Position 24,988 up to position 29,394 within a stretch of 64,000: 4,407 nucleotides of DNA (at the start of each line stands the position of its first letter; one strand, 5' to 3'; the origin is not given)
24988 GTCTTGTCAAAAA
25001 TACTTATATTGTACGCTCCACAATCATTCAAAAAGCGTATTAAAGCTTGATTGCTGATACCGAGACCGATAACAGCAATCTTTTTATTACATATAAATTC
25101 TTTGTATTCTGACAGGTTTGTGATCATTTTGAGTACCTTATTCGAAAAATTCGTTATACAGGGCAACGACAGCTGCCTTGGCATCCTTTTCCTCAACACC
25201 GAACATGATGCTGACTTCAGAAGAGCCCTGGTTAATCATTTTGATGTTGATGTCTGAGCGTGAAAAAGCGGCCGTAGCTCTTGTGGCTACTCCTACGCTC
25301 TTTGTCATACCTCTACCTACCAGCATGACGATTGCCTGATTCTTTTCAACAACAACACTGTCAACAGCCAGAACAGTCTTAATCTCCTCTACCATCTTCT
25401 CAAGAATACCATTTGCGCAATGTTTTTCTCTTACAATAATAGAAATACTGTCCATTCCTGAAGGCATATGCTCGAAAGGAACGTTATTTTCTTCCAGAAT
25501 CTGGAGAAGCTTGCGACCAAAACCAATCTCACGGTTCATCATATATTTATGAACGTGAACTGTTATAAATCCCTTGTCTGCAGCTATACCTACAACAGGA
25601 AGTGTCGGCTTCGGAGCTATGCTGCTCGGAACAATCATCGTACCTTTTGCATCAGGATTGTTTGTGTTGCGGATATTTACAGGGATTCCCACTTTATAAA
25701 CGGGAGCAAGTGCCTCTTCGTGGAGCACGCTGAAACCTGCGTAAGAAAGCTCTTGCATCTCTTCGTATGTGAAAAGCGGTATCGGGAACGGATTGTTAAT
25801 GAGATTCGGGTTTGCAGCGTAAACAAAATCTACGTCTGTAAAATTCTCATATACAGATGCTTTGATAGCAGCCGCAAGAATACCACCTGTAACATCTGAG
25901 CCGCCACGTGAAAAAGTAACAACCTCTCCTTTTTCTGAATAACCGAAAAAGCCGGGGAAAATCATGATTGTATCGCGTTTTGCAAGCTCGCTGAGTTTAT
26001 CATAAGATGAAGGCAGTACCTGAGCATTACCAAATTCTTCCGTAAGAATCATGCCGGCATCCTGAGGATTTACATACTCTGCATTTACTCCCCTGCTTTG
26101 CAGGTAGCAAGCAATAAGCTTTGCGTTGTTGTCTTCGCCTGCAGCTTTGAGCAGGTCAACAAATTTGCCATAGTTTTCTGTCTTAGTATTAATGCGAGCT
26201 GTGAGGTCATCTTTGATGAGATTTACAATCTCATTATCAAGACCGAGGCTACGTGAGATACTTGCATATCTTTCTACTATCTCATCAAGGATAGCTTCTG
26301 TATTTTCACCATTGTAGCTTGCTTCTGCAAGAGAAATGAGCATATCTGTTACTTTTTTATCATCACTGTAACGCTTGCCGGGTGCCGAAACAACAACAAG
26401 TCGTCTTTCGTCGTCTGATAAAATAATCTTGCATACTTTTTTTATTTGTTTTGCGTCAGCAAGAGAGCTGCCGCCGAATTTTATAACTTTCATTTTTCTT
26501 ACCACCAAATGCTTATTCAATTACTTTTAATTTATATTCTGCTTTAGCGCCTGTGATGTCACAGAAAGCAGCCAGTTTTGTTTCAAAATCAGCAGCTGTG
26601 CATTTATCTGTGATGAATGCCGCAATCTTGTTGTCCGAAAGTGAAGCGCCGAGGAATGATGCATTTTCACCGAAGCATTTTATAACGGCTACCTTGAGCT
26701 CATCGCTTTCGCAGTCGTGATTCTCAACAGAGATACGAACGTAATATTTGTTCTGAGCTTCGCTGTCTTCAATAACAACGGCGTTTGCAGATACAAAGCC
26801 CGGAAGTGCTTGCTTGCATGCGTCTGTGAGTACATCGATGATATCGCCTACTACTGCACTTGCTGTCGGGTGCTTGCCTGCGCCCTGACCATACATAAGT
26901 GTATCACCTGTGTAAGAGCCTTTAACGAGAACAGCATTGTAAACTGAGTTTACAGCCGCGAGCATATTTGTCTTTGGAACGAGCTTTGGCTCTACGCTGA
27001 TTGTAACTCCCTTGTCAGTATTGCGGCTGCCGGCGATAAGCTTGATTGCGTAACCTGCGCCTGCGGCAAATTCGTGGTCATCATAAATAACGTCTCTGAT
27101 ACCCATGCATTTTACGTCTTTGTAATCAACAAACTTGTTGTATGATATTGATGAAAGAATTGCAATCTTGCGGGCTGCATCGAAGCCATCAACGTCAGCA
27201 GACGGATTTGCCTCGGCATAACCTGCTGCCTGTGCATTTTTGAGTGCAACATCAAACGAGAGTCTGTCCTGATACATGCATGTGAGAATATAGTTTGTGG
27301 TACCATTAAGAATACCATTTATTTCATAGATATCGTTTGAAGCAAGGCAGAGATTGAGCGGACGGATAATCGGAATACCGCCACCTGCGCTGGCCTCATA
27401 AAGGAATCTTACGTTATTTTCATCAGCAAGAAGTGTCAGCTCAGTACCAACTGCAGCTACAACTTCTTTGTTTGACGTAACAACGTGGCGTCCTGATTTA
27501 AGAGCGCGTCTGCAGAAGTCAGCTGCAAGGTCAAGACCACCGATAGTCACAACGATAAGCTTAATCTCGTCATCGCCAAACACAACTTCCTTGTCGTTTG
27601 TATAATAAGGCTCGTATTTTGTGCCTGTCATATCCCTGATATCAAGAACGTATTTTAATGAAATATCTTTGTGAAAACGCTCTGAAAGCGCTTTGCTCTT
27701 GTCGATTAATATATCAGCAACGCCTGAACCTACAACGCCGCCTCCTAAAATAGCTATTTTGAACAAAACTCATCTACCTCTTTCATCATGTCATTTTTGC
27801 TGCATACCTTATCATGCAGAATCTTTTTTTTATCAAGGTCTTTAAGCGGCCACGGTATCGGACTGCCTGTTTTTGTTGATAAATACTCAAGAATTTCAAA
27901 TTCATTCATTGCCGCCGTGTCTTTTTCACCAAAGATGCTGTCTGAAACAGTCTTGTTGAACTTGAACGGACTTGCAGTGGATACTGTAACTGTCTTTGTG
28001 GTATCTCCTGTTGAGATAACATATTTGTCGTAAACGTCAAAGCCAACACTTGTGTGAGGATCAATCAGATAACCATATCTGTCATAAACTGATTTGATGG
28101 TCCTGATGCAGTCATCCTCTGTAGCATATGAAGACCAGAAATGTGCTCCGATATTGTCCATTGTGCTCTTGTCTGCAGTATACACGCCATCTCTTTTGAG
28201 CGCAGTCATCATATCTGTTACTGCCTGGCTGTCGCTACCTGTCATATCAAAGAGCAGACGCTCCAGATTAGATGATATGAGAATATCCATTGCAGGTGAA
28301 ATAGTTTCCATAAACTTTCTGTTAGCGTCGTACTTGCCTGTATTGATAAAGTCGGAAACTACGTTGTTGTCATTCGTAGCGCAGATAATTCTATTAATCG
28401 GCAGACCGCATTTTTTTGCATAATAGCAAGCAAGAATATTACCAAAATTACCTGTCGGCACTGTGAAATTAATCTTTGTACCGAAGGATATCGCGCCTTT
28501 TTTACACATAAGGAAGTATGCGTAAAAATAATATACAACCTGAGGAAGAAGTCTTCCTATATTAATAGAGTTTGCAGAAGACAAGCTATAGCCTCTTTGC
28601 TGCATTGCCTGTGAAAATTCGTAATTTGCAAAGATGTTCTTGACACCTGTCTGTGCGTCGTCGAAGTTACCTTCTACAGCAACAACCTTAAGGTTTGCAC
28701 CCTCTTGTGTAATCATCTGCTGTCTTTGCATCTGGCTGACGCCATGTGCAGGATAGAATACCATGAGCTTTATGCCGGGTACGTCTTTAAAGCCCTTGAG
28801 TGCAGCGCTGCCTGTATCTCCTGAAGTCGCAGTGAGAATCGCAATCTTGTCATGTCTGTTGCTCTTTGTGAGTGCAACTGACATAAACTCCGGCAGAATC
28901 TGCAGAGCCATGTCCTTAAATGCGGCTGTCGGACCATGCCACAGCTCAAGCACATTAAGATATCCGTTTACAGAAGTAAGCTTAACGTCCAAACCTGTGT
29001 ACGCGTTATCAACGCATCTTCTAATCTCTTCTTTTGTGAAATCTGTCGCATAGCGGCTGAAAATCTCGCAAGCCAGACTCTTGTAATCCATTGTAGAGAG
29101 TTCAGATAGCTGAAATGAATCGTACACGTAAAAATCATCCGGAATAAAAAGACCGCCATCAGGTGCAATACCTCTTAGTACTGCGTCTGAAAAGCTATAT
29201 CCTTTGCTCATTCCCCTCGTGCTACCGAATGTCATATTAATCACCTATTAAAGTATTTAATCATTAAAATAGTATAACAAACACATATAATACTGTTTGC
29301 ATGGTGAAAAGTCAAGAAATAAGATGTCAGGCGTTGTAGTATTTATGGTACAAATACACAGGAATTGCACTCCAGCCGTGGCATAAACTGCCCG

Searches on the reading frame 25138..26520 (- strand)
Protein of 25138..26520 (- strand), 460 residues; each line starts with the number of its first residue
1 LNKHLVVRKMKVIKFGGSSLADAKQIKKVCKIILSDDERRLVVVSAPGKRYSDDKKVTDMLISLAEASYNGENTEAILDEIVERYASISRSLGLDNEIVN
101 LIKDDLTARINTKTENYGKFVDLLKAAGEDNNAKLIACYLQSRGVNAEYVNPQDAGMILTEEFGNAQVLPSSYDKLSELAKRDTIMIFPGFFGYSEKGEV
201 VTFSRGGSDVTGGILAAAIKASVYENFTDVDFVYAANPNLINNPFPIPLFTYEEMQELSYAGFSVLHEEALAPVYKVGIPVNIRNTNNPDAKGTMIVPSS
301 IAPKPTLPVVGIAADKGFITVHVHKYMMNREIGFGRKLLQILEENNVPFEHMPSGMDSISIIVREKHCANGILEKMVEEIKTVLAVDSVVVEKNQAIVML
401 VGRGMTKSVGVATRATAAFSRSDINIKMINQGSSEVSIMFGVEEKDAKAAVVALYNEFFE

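Call 11: search_protein_families(library=pfam, proteins=[window:25138-26520:-], max_evalue=0.0001)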
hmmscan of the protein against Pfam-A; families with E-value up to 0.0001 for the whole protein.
window:25138-26520:- (460 aa): 4 families
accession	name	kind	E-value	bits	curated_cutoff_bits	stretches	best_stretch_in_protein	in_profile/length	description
PF00696.33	AA_kinase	-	2.6e-40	139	24.9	1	9-285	1-234/234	Amino acid kinase family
PF22468.2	ACT_9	-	7.4e-25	86.9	27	1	398-458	1-61/61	ACT domain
PF13840.12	ACT_7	-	5.5e-08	33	27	1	391-455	2-64/65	ACT domain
PF01842.31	ACT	-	3e-05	24.1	27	0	409-448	11-52/66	ACT domain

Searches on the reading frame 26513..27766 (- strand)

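Call 11: search_protein_families(library=pfam, proteins=[window:26513-27766:-], max_evalue=0.0001)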
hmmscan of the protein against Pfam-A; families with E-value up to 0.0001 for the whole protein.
window:26513-27766:- (417 aa): 2 families
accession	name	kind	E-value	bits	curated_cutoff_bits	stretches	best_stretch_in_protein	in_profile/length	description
PF00742.24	Homoserine_dh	-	1.8e-59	200.9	22.9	1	132-310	1-173/173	Homoserine dehydrogenase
PF03447.22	NAD_binding_3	-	1.3e-07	32.8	24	1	8-124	1-116/116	Homoserine dehydrogenase, NAD binding domain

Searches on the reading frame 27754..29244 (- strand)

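Call 11: search_protein_families(library=pfam, proteins=[window:27754-29244:-], max_evalue=0.0001)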
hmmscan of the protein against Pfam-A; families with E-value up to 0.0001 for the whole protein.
window:27754-29244:- (496 aa): 3 families
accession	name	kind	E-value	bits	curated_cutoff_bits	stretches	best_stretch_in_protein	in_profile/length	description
PF14821.11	Thr_synth_N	-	1.6e-21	76.7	25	1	6-82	2-79/79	Threonine synthase N terminus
PF00291.31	PALP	-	1e-15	58.3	35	1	102-344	30-246/295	Pyridoxal-phosphate dependent enzyme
PF24857.1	THR4_C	-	1.5e-07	31.9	27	1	398-444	1-48/85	Threonine synthase, C-terminal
